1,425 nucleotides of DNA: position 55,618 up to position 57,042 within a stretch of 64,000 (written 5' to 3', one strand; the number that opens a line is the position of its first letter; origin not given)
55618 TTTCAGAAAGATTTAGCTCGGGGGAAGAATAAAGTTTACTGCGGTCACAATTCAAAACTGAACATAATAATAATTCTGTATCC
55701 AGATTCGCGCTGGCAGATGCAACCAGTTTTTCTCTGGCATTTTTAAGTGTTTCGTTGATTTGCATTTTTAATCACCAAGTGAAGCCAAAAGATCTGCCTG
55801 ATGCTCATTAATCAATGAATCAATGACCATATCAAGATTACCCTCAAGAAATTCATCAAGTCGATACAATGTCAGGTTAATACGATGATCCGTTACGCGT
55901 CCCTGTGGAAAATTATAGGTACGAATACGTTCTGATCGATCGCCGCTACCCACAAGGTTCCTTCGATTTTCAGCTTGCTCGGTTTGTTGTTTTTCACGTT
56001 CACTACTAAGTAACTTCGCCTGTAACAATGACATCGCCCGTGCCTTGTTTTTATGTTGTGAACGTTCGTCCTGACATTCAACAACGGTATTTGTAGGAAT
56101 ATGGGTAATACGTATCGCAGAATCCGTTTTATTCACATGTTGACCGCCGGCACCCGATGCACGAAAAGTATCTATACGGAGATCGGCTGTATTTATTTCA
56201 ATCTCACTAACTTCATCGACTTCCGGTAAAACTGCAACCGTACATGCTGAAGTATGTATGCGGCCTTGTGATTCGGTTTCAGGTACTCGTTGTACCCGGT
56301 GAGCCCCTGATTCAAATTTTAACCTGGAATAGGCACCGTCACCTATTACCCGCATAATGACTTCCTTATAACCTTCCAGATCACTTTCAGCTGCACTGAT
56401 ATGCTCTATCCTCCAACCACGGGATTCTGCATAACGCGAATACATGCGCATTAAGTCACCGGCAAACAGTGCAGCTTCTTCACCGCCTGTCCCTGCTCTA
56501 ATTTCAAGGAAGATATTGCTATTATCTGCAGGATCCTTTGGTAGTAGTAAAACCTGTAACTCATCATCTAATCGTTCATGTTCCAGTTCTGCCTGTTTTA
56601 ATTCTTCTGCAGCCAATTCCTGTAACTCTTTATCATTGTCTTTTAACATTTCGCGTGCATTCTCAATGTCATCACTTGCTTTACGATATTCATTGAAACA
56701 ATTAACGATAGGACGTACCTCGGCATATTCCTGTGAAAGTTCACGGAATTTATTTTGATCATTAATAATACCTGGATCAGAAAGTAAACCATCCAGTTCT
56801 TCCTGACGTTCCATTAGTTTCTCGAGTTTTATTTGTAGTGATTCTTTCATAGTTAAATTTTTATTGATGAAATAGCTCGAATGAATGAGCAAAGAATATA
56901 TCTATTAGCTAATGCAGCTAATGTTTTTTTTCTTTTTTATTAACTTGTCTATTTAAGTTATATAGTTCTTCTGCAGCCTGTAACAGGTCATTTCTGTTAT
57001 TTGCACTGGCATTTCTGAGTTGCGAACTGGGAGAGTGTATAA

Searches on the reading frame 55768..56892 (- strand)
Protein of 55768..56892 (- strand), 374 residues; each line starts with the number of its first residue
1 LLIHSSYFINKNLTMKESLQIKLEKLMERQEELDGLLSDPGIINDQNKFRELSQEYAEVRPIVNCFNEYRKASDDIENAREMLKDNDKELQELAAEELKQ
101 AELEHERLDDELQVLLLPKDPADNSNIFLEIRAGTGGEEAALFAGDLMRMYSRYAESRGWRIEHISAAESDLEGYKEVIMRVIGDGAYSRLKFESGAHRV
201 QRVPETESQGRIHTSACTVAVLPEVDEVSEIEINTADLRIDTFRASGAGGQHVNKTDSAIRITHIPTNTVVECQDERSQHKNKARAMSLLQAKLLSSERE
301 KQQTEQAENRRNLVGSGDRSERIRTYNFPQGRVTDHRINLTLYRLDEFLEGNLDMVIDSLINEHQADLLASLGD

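Call 23: list_cluster_members(proteins=[window:55768-56892:-, window:31613-33064:+, window:40428-42467:-, window:62826-63530:+])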
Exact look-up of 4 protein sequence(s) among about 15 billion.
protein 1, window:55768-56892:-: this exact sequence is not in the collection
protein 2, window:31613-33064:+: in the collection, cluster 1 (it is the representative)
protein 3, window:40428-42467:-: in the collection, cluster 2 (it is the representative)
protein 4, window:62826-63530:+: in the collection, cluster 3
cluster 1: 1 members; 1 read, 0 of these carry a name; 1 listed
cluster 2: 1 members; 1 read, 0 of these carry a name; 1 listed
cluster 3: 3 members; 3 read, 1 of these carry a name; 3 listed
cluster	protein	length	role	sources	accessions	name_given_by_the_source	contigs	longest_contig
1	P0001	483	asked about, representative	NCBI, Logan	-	-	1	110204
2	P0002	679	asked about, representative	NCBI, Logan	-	-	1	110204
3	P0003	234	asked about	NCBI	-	-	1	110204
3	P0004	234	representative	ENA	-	-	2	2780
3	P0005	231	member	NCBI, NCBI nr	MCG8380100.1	MAG: 50S ribosomal protein L25/general stress protein Ctc [Proteobacteria bacterium] | 50S ribosomal protein L25/general stress protein Ctc [Pseudomonadota bacterium]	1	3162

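Call 24: find_encoding_contigs(protein=P0001, flank=10000, max_places=6)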
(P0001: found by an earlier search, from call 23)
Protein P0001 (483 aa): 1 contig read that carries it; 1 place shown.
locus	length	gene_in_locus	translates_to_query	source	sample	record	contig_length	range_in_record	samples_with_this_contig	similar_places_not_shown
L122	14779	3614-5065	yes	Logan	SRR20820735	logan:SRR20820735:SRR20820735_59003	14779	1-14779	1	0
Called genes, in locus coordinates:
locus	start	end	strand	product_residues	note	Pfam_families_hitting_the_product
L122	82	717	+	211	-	PF03480:DctP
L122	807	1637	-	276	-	PF00034:Cytochrom_C, PF13442:Cytochrome_CBB3, PF00034:Cytochrom_C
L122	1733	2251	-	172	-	PF00731:AIRC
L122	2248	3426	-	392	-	PF22660:RS_preATP-grasp-like, PF02222:ATP-grasp, PF02786:CPSase_L_D2, PF07478:Dala_Dala_lig_C (weak), PF17769:PurK_C, PF21244:PurT_C (weak)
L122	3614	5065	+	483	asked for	PF00875:DNA_photolyase, PF03441:FAD_binding_7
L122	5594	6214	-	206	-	PF13462:Thioredoxin_4, PF01323:DSBA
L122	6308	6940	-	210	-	PF13442:Cytochrome_CBB3 (faint), PF00034:Cytochrom_C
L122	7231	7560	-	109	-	-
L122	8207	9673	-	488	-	PF01435:Peptidase_M48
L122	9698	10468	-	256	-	PF00565:SNase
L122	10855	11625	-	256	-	PF03372:Exo_endo_phos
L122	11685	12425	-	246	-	-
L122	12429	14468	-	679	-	PF19310:TOP_N, PF01432:Peptidase_M3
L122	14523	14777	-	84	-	?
